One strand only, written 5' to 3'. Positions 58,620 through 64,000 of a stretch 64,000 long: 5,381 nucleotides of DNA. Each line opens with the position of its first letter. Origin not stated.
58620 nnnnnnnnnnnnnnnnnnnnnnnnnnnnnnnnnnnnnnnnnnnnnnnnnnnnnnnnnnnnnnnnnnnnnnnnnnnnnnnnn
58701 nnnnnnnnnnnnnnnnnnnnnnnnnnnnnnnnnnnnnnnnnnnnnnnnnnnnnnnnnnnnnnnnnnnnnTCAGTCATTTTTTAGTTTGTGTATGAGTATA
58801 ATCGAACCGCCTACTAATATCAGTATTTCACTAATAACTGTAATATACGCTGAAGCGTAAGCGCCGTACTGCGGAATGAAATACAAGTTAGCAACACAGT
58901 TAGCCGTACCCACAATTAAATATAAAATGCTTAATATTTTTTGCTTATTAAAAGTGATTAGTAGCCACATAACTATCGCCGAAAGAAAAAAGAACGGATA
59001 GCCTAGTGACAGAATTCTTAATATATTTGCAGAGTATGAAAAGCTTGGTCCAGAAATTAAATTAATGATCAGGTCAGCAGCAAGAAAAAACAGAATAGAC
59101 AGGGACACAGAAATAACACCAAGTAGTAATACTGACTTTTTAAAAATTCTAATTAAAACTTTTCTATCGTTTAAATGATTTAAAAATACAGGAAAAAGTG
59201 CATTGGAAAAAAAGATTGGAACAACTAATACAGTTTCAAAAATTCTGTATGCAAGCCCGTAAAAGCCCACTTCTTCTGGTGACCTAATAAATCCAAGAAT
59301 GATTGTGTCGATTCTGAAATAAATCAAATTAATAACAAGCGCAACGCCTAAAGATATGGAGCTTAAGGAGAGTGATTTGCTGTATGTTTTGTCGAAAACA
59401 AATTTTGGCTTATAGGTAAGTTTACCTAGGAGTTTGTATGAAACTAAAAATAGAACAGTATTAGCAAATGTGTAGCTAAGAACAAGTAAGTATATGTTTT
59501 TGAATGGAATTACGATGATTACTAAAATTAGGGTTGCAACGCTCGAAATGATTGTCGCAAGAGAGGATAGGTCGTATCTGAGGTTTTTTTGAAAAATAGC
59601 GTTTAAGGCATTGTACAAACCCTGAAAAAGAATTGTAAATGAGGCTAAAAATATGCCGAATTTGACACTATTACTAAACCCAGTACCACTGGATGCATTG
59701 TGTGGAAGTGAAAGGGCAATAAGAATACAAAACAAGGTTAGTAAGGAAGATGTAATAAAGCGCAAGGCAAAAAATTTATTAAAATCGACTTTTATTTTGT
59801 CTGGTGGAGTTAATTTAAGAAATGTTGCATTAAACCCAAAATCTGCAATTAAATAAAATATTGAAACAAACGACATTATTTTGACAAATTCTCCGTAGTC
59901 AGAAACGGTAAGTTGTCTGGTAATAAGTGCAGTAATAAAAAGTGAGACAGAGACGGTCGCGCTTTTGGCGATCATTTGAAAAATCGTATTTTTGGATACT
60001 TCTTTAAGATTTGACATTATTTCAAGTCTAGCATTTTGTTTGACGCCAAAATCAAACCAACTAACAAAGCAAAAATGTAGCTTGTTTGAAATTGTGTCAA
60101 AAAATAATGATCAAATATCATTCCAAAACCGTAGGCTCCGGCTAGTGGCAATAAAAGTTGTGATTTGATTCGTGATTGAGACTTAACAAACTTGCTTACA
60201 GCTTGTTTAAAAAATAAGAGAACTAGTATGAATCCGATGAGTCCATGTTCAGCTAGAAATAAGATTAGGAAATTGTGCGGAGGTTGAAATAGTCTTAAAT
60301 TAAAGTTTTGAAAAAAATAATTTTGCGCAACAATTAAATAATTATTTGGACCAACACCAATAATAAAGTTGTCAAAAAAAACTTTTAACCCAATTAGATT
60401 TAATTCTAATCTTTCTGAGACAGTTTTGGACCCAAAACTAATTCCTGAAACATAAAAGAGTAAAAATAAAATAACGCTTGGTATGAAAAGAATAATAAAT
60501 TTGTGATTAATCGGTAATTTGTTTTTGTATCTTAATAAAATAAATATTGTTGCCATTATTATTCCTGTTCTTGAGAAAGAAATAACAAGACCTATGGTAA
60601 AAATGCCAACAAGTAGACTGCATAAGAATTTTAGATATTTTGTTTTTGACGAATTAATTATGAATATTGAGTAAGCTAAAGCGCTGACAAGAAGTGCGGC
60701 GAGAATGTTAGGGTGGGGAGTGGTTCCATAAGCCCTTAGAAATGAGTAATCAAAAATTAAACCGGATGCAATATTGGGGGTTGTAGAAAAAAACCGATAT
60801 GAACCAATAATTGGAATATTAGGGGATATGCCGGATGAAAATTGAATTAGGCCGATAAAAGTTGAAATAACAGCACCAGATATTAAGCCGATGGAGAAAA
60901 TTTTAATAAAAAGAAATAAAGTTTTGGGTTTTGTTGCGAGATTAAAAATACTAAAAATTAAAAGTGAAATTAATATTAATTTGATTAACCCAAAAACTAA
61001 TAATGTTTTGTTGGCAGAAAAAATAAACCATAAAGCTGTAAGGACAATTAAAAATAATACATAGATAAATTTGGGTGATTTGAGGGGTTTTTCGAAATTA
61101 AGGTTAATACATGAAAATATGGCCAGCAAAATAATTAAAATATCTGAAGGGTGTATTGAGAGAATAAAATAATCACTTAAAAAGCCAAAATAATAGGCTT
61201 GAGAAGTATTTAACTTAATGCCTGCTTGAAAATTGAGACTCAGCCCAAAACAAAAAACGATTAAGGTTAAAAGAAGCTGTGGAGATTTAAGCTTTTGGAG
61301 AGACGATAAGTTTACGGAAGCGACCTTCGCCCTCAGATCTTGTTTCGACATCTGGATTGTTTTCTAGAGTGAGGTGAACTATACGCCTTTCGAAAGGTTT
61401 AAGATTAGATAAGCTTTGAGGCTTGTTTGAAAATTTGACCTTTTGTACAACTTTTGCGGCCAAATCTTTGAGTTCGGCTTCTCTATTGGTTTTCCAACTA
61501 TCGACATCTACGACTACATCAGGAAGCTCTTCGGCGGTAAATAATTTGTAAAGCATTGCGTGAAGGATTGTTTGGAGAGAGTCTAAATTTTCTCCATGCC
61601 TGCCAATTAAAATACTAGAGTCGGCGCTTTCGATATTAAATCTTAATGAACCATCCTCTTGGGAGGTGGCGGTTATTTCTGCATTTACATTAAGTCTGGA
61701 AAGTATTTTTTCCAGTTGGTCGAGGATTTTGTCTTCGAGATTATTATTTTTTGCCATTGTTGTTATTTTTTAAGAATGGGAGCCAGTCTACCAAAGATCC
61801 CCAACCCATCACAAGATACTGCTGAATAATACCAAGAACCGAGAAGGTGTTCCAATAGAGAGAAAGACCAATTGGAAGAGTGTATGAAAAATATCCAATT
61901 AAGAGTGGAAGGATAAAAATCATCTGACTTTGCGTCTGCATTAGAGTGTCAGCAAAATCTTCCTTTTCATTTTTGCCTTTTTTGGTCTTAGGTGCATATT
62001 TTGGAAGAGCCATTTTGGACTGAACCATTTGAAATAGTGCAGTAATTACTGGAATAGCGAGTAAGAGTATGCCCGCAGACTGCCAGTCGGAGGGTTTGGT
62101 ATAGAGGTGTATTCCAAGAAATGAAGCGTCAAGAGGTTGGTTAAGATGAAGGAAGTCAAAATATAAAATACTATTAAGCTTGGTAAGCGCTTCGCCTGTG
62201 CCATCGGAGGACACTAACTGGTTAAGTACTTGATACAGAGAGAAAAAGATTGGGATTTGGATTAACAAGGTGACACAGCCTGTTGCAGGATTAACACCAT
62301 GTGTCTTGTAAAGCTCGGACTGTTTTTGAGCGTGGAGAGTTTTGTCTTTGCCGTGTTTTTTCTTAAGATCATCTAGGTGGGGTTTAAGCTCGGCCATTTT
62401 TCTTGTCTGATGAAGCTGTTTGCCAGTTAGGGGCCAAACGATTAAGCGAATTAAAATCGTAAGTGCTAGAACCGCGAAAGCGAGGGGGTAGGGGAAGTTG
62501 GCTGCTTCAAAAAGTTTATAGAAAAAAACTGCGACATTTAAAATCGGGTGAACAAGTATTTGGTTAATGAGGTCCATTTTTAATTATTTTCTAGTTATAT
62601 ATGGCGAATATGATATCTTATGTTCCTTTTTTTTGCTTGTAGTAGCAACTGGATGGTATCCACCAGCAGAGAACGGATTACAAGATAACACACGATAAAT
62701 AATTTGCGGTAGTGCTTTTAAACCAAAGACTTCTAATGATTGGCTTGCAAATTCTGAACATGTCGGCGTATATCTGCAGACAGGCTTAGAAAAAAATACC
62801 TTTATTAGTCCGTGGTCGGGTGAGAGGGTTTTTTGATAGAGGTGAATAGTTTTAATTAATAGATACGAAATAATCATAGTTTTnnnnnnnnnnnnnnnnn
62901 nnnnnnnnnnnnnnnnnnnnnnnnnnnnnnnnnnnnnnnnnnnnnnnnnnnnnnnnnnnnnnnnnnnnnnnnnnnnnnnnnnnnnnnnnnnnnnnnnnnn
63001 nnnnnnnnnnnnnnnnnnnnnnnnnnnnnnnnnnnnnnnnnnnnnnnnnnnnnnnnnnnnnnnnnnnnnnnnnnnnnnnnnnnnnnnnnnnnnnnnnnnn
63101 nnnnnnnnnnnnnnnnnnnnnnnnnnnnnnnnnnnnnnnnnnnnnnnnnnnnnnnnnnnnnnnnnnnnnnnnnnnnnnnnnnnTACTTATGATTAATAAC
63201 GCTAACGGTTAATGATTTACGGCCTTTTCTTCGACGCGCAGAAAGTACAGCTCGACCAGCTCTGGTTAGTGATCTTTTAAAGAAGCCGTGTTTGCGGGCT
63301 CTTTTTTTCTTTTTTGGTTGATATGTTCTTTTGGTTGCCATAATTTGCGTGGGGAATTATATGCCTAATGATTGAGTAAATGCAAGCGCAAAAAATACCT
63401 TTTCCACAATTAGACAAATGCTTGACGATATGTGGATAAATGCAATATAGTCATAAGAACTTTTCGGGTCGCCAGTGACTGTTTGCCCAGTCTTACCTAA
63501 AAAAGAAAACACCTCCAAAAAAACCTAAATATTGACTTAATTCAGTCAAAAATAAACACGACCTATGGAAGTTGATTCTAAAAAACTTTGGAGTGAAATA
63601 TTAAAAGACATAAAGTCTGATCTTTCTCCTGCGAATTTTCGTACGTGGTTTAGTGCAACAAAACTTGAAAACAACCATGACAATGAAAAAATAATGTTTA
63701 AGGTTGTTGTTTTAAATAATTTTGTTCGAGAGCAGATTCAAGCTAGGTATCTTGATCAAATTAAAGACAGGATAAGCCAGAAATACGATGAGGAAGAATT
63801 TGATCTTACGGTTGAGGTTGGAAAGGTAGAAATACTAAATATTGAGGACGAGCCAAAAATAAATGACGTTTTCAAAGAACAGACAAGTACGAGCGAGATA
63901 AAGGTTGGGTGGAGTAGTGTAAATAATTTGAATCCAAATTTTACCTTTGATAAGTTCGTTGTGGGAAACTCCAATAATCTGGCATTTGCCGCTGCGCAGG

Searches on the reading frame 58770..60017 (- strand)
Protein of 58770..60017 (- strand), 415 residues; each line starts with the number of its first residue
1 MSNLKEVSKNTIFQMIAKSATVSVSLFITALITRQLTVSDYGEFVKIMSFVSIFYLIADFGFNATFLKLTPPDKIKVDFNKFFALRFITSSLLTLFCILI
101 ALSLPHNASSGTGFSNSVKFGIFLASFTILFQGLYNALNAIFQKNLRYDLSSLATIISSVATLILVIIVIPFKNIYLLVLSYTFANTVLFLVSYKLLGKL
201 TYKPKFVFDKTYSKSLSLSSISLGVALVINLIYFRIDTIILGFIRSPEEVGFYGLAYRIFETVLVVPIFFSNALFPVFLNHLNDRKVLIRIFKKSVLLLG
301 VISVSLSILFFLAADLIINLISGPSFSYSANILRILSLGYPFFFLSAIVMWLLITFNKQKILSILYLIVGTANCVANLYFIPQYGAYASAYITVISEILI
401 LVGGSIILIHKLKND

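Call 51: search_protein_families(library=pfam, proteins=[window:58770-60017:-], max_evalue=0.00001)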
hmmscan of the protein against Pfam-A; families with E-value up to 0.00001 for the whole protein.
window:58770-60017:- (415 aa): 2 families
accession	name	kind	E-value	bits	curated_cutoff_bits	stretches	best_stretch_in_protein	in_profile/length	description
PF01943.22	Polysacc_synt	-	5.2e-24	85.6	28.2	1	8-278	2-270/274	Polysaccharide biosynthesis protein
PF13440.11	Polysacc_synt_3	-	6.9e-22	78.5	23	1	32-326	2-288/293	Polysaccharide biosynthesis protein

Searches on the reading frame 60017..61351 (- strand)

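Call 51: search_protein_families(library=pfam, proteins=[window:60017-61351:-], max_evalue=0.00001)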
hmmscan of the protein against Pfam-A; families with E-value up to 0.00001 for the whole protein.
window:60017-61351:- (444 aa): 1 family
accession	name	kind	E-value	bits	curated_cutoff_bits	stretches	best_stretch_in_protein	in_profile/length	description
PF04932.20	Wzy_C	-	6.4e-12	45.9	31.7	1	247-378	2-149/149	O-Antigen ligase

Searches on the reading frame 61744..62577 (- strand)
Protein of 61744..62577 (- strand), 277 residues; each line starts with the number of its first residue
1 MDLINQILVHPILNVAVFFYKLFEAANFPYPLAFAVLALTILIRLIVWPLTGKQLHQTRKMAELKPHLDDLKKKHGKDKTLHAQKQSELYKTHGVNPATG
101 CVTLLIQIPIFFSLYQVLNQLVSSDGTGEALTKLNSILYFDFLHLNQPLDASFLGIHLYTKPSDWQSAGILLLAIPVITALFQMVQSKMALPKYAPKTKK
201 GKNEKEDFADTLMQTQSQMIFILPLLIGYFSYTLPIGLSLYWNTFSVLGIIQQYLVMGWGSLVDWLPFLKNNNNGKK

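Call 84: search_protein_families(library=pfam, proteins=[window:61744-62577:-], max_evalue=0.001)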
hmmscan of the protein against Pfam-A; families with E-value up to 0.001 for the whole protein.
window:61744-62577:- (277 aa): 1 family
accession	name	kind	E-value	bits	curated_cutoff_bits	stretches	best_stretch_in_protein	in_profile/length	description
PF02096.25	60KD_IMP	-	1.1e-44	152.7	35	1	34-257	3-162/163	60Kd inner membrane protein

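Call 90: find_homologous_proteins(query=window:61744-62577:-, max_evalue=1e-60)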
Query window:61744-62577:- (277 aa): 342 proteins with E <= 1e-60 among 1988 candidates; the best 120 are listed.
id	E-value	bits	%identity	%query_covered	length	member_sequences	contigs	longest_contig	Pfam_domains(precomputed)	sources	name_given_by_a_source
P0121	1.9e-176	603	97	100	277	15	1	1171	PF02096.27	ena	-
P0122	1.9e-153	528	84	100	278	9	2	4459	PF02096.27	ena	-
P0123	8.7e-151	519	80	100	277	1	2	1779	PF02096.27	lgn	-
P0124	1.6e-146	505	80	100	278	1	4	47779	PF02096.27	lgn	-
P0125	4.3e-140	484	77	99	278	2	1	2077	PF02096.27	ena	-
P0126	6.3e-140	483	74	100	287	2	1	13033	PF02096.27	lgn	-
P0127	3.1e-137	475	76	99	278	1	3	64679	PF02096.27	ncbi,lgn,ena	-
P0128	1.4e-128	446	70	99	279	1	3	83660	PF02096.27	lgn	-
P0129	1.9e-85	305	51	99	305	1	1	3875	PF02096.27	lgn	-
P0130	6.7e-85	303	52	96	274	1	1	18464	PF02096.27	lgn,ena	-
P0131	1.6e-84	302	52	96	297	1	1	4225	PF02096.27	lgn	-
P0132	2.2e-83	298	53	96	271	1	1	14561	PF02096.27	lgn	-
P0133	3.3e-83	297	49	95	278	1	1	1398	PF02096.27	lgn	-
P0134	3.9e-83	297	49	97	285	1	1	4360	PF02096.27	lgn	-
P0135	5.3e-83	297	48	96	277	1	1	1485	PF02096.27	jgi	jgi:YidC/Oxa1 family membrane protein insertase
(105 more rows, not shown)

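Call 91: find_encoding_contigs(protein=P0124, flank=10000, max_places=1)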
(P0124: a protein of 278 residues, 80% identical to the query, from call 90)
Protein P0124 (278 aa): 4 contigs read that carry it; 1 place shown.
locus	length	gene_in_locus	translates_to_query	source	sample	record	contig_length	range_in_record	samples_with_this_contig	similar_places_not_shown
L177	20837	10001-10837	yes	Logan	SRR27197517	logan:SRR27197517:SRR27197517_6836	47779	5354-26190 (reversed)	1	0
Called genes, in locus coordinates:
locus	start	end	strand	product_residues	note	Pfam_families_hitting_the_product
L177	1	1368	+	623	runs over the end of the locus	PF01935:DUF87 (weak), PF12846:AAA_10, PF19044:P-loop_TraG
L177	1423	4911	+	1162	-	PF01551:Peptidase_M23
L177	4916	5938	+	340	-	-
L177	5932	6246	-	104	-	-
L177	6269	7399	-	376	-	PF00712:DNA_pol3_beta, PF02767:DNA_pol3_beta_2, PF02768:DNA_pol3_beta_3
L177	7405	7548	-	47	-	-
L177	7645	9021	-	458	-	PF11638:DnaA_N, PF00308:Bac_DnaA, PF01637:ATPase_2 (faint), PF01695:IstB_IS21 (weak), PF13173:AAA_14 (weak), PF00004:AAA, PF08299:Bac_DnaA_C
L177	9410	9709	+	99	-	PF00825:Ribonuclease_P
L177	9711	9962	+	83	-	PF01809:YidD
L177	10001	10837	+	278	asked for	PF02096:60KD_IMP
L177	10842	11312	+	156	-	PF13083:KH_KhpA-B, PF01424:R3H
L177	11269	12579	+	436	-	PF04932:Wzy_C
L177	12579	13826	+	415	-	PF01943:Polysacc_synt, PF13440:Polysacc_synt_3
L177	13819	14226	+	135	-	PF00075:RNase_H, PF13456:RVT_3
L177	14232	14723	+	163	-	-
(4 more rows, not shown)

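Call 92: find_encoding_contigs(protein=P0127, flank=10000, max_places=1)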
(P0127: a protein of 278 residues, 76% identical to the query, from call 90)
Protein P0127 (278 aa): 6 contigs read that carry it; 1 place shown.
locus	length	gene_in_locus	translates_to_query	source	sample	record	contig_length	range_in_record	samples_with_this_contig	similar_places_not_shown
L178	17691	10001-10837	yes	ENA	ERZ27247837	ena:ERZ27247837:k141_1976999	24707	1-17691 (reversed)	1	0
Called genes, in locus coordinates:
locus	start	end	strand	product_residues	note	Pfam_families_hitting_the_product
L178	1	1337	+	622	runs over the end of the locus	PF12846:AAA_10, PF19044:P-loop_TraG, PF01935:DUF87 (weak)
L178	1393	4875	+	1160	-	PF01551:Peptidase_M23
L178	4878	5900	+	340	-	-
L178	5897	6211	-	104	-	-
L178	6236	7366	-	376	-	PF00712:DNA_pol3_beta, PF02767:DNA_pol3_beta_2, PF02768:DNA_pol3_beta_3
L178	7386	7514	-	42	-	-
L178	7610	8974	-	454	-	PF11638:DnaA_N, PF00308:Bac_DnaA, PF00004:AAA, PF01637:ATPase_2 (weak), PF01695:IstB_IS21 (weak), PF08299:Bac_DnaA_C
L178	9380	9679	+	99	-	PF00825:Ribonuclease_P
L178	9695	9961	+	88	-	PF01809:YidD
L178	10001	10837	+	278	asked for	PF02096:60KD_IMP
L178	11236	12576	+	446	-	PF04932:Wzy_C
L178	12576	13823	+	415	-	PF01943:Polysacc_synt, PF13440:Polysacc_synt_3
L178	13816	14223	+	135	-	PF00075:RNase_H, PF13456:RVT_3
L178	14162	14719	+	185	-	-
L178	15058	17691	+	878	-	?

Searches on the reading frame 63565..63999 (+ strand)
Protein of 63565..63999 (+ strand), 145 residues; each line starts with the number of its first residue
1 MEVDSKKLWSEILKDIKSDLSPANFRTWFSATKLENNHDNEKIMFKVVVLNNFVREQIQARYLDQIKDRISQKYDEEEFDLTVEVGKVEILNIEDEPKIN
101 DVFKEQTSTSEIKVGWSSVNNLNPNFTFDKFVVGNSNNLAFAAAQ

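Call 85: search_protein_families(library=pfam, proteins=[window:63565-63999:+], max_evalue=0.001)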
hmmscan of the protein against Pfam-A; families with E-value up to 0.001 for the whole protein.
window:63565-63999:+ (145 aa): 1 family
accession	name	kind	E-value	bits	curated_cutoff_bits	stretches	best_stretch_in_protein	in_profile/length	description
PF11638.13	DnaA_N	-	1e-13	51.2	24.6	1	7-71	2-64/65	DnaA N-terminal domain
